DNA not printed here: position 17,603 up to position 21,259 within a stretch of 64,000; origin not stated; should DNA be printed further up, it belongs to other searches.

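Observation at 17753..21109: Eukaryotic-like, hyper-cysteine-rich CXXC tandem-repeat secreted protein with conserved N-x-T sequons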

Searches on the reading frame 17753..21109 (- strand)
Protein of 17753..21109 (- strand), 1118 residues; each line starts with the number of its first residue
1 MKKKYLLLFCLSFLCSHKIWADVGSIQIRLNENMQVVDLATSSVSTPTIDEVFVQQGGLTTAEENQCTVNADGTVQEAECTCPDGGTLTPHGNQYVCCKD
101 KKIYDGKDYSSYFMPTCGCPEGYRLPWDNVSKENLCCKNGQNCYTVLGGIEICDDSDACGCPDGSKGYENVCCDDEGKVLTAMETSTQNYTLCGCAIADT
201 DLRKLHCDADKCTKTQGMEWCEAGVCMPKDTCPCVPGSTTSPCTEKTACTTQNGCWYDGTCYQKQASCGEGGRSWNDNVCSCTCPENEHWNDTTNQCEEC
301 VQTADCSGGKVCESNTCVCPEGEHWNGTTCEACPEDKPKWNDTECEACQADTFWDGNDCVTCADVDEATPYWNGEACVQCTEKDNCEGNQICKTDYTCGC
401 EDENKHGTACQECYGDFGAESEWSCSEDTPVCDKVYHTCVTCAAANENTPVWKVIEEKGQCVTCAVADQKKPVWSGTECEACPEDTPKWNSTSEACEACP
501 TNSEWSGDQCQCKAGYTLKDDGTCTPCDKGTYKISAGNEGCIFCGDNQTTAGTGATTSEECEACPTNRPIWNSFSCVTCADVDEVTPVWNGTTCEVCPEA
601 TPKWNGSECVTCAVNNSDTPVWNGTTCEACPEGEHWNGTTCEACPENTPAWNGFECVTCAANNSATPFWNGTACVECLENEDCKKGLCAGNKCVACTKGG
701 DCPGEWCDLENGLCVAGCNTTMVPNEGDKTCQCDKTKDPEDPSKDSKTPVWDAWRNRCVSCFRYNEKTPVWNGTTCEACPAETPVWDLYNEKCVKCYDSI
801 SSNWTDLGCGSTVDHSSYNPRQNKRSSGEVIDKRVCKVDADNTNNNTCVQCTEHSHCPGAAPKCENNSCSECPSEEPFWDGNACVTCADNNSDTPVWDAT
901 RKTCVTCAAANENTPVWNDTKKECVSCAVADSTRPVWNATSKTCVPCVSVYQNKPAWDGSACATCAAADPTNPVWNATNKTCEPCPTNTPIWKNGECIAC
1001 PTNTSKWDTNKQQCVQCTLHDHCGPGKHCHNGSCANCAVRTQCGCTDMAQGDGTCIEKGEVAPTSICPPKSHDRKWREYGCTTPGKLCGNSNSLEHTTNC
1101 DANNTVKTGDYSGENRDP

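Call 4: search_protein_families(library=pfam, proteins=[window:17753-21109:-], max_evalue=1)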
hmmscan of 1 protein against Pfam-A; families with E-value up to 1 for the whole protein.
window:17753-21109:- (1118 aa): 3 families
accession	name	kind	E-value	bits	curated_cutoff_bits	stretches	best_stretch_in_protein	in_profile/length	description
PF07699.19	Ephrin_rec_like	-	4.3e-08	33.3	23.1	2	517-561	3-48/48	Tyrosine-protein kinase ephrin type A/B receptor-like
PF12815.12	CTD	-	4.8e-06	27.4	25.4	2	877-921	16-61/72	Spt5 C-terminal nonapeptide repeat binding Spt4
PF23091.2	TNFR_ELAPOR1_6th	-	6.6e-05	23.2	33.2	4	623-649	10-37/41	ELAPOR1-like, TNF receptor-like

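Call 5: search_protein_families(library=ncbifam, proteins=[window:17753-21109:-], max_evalue=1)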
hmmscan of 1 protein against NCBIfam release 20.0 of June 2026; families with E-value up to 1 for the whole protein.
window:17753-21109:- (1118 aa): 0 families

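Call 6: find_homologous_proteins(query=window:17753-21109:-, max_evalue=0.001)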
Query window:17753-21109:- (1118 aa): 22 proteins with E <= 0.001 among 4176 candidates.
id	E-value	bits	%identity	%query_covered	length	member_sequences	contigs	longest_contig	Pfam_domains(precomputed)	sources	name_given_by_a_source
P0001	0.0e+0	2663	100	100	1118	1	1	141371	PF07699.20,PF12815.13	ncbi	-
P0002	7.5e-56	208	32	16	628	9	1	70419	-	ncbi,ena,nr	ncbi:MAG: hypothetical protein IJO11_07445 [Alphaproteobacteria bacterium]|nr:hypothetical protein [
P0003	4.1e-35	139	31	15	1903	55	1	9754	PF07562.21,PF23091.3,PF03815.25,PF07699.20,PF26010.1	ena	-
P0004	1.1e-34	138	28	40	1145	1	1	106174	-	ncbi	-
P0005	1.9e-31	127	28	46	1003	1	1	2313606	-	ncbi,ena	-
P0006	7.7e-26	109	52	11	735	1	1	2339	-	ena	-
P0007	1.1e-24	105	34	22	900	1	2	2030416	-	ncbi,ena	-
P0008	7.5e-24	102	28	51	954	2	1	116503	-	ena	-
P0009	1.1e-23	101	25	52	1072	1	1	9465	-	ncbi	-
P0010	5.4e-23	99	27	47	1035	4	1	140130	-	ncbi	-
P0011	3.0e-22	97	40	20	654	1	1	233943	-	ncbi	-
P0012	4.2e-20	90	32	22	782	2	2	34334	-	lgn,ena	-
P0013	4.7e-19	86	36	9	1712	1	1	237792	PF23091.3,PF07699.20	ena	-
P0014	2.2e-15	74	31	20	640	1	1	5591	-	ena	-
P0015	7.5e-11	59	26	36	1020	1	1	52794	PF19202.7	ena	-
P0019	6.8e-9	52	27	25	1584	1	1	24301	PF23091.3,PF07699.20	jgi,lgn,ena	-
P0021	1.5e-6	45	27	34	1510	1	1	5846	PF00754.32,PF12662.14,PF07691.18,PF22633.4,PF07699.20,PF26010.1,PF12946.14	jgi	-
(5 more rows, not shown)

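Call 7: find_encoding_contigs(protein=window:17753-21109:-, flank=10000, max_places=6)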
Protein window:17753-21109:- (1118 aa): no gene with exactly this product is on record in the collection.

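Call 8: list_cluster_members(proteins=[P0001, P0002, P0004, P0005, P0007, P0010, P0011, P0009, P0003, P0013])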
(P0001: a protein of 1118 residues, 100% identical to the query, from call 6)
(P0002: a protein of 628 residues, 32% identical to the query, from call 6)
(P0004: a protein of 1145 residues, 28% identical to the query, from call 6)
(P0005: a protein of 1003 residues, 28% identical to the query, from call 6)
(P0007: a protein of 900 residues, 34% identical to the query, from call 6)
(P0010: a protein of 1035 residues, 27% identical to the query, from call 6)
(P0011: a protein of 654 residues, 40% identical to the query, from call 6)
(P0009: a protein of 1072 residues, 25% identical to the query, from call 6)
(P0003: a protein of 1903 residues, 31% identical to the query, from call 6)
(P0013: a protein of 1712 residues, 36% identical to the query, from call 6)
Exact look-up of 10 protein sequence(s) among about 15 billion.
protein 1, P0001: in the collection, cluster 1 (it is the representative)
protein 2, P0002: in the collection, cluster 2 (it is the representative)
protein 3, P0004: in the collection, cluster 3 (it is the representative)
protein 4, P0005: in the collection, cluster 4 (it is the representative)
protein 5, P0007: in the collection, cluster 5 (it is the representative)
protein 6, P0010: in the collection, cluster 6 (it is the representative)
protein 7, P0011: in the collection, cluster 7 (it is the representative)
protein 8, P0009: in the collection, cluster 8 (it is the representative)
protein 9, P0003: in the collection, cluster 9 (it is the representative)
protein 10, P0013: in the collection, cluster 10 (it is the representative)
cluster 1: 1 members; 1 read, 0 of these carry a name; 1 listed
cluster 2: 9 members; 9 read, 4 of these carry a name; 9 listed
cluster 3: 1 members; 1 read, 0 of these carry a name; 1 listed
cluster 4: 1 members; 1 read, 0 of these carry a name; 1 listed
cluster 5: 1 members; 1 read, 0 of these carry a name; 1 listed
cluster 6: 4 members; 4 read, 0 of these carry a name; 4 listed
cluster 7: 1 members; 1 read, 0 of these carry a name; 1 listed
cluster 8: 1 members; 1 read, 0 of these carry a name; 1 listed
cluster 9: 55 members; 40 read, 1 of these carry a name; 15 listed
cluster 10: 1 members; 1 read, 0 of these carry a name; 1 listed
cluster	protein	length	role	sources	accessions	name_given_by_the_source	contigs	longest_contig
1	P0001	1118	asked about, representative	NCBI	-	-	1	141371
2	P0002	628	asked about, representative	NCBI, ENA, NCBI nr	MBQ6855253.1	MAG: hypothetical protein IJO11_07445 [Alphaproteobacteria bacterium] | hypothetical protein [Alphaproteobacteria bacterium]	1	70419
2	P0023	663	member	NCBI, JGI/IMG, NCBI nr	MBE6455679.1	MAG: hypothetical protein E7014_04450 [Alphaproteobacteria bacterium] | hypothetical protein [Alphaproteobacteria bacterium]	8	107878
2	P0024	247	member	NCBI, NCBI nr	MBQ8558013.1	MAG: hypothetical protein IJ440_04380, partial [Alphaproteobacteria bacterium] | hypothetical protein [Alphaproteobacteria bacterium]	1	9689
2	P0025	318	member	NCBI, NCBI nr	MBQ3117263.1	MAG: hypothetical protein IJC11_02940, partial [Alphaproteobacteria bacterium] | hypothetical protein [Alphaproteobacteria bacterium]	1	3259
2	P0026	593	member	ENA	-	-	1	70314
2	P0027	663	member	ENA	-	-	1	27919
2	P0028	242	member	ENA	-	-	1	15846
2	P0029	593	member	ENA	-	-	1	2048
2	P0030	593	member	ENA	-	-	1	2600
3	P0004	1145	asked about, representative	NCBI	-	-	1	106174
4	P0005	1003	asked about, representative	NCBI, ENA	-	-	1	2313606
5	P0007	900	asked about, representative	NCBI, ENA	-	-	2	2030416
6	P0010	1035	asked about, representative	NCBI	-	-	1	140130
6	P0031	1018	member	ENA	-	-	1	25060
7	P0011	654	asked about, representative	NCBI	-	-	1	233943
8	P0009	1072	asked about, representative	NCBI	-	-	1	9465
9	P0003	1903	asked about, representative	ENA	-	-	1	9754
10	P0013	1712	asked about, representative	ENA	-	-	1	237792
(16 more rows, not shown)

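Call 15: search_protein_families(library=pfam, proteins=[P0002, P0004, P0005, P0007, P0008, P0009, P0011, P0012], max_evalue=0.1)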
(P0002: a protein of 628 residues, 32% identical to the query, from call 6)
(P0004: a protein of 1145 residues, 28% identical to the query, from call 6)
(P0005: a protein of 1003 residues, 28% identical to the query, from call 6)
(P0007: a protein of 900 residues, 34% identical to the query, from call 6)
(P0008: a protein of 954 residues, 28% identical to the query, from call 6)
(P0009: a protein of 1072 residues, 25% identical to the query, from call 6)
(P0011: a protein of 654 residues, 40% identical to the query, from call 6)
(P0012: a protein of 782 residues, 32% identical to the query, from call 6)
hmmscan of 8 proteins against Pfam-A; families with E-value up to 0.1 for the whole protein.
P0002 (628 aa): 3 families
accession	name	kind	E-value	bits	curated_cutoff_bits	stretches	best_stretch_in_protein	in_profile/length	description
PF25144.1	Zn_ribbon_IFT122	-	0.021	15.1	27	0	263-284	7-28/45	IFT122, zinc ribbon domain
PF23248.1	KH_PARP14_2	-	0.034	14.4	27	0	369-387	3-21/72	PARP14, second type I KH domain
PF06873.16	SerH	-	0.067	12.5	22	1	253-493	75-346/419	Cell surface immobilisation antigen SerH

P0004 (1145 aa): 0 families

P0005 (1003 aa): 0 families

P0007 (900 aa): 3 families
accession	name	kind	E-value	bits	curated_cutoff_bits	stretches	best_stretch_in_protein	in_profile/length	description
PF23326.1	UBL_UBAC1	-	0.01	16.1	27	0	106-175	8-75/109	UBAC1 UBL-like domain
PF23091.2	TNFR_ELAPOR1_6th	-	0.019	15.3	33.2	1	579-609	9-39/41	ELAPOR1-like, TNF receptor-like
PF14924.12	MAP10_N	-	0.077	13.4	21.5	0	77-143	8-73/144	Microtubule associated protein 10, N-terminal domain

P0008 (954 aa): 0 families

P0009 (1072 aa): 1 family
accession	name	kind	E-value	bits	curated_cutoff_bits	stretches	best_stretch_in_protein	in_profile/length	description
PF18278.7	RANK_CRD_2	-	0.00023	21.7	26.8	1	600-628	12-40/41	Receptor activator of the NF-KB cysteine-rich repeat domain 2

P0011 (654 aa): 1 family
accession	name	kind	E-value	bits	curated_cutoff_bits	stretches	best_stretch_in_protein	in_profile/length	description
PF24533.1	Tri-helical_Ada2b_C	-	0.011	16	27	1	105-150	7-47/55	Ada2b-like, C-terminal tri-helical domain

P0012 (782 aa): 1 family
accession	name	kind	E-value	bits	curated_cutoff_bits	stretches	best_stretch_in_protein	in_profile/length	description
PF07963.17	N_methyl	-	0.019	15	21.2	1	8-31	2-25/27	Prokaryotic N-terminal methylation motif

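Call 17: find_related_loci(query=window:17753-21109:-, collection=genome_contigs, flank=10000)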
Query window:17753-21109:- (1118 aa) in genome_contigs; peptide patterns used: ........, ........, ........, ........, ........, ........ (x = any residue, [..] = any of these).
13 stretches matched a pattern, but none encodes a relative of the query by tblastn (E <= 1e-3).

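Call 18: find_encoding_contigs(protein=P0011, flank=10000, max_places=3)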
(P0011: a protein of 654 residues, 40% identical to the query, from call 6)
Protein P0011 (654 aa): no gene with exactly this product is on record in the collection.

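Call 19: find_encoding_contigs(protein=P0004, flank=10000, max_places=3)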
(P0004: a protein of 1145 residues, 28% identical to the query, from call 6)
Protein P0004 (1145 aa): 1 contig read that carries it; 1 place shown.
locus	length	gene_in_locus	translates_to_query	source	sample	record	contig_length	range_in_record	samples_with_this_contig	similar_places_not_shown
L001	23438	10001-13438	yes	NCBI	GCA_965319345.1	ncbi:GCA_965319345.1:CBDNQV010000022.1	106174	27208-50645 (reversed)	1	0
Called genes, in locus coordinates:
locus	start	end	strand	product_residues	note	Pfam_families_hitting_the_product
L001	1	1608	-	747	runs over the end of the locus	PF02901:PFL-like, PF01228:Gly_radical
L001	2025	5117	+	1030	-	-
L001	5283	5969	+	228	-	-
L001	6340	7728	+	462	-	-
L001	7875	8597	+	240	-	-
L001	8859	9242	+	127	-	PF12034:YfbK_C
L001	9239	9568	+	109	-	PF12034:YfbK_C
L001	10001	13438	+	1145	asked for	-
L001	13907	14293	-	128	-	PF04076:BOF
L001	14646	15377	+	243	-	-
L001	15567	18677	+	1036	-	-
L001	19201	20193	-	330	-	PF01210:NAD_Gly3P_dh_N, PF02558:ApbA (weak), PF07479:NAD_Gly3P_dh_C, PF20618:GPD_NAD_C_bact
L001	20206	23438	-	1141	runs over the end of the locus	PF07690:MFS_1, PF01553:Acyltransferase, PF00501:AMP-binding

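Call 20: find_encoding_contigs(protein=P0005, flank=10000, max_places=3)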
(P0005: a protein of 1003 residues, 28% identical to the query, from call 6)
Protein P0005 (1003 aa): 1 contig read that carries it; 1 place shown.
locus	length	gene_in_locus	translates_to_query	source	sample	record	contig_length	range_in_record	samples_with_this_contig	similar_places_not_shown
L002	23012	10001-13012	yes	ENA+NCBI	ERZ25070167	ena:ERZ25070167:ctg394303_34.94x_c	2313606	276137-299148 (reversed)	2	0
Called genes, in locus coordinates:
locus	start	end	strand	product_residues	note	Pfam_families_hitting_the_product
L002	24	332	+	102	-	PF00216:Bac_DNA_binding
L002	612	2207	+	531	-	PF00496:SBP_bac_5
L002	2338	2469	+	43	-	-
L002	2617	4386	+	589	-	PF13588:HSDR_N_2, PF07669:Eco57I, PF02384:N6_Mtase, PF01170:UPF0020, PF20473:MmeI_Mtase (weak)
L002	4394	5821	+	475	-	-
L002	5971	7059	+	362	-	PF19300:BPD_transp_1_N, PF00528:BPD_transp_1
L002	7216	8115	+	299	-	PF12911:OppC_N, PF00528:BPD_transp_1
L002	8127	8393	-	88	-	-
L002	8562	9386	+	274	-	PF00413:Peptidase_M10 (weak)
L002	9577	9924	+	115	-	-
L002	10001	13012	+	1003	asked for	-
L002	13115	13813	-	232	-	-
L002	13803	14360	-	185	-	PF19502:DUF6036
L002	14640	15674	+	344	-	-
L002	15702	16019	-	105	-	-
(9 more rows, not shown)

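Call 48: search_solved_structures(query=window:17753-21109:-, max_evalue=1, show_alignments=2)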
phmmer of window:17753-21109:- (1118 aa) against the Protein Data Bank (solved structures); distinct sequences matched with E-value up to 1: 2.
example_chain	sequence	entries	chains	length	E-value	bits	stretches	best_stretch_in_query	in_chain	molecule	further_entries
7s7k_A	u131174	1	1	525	0.00014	23.2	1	499-557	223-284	Ephrin type-B receptor 2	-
1h78_A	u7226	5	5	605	0.048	14.8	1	575-614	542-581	ANAEROBIC RIBONUCLEOTIDE-TRIPHOSPHATE REDUCTASE LARGE CHAIN | ANAEROBIC RIBONUCLEOTIDE-TRIPHOSPHATE REDUCTASE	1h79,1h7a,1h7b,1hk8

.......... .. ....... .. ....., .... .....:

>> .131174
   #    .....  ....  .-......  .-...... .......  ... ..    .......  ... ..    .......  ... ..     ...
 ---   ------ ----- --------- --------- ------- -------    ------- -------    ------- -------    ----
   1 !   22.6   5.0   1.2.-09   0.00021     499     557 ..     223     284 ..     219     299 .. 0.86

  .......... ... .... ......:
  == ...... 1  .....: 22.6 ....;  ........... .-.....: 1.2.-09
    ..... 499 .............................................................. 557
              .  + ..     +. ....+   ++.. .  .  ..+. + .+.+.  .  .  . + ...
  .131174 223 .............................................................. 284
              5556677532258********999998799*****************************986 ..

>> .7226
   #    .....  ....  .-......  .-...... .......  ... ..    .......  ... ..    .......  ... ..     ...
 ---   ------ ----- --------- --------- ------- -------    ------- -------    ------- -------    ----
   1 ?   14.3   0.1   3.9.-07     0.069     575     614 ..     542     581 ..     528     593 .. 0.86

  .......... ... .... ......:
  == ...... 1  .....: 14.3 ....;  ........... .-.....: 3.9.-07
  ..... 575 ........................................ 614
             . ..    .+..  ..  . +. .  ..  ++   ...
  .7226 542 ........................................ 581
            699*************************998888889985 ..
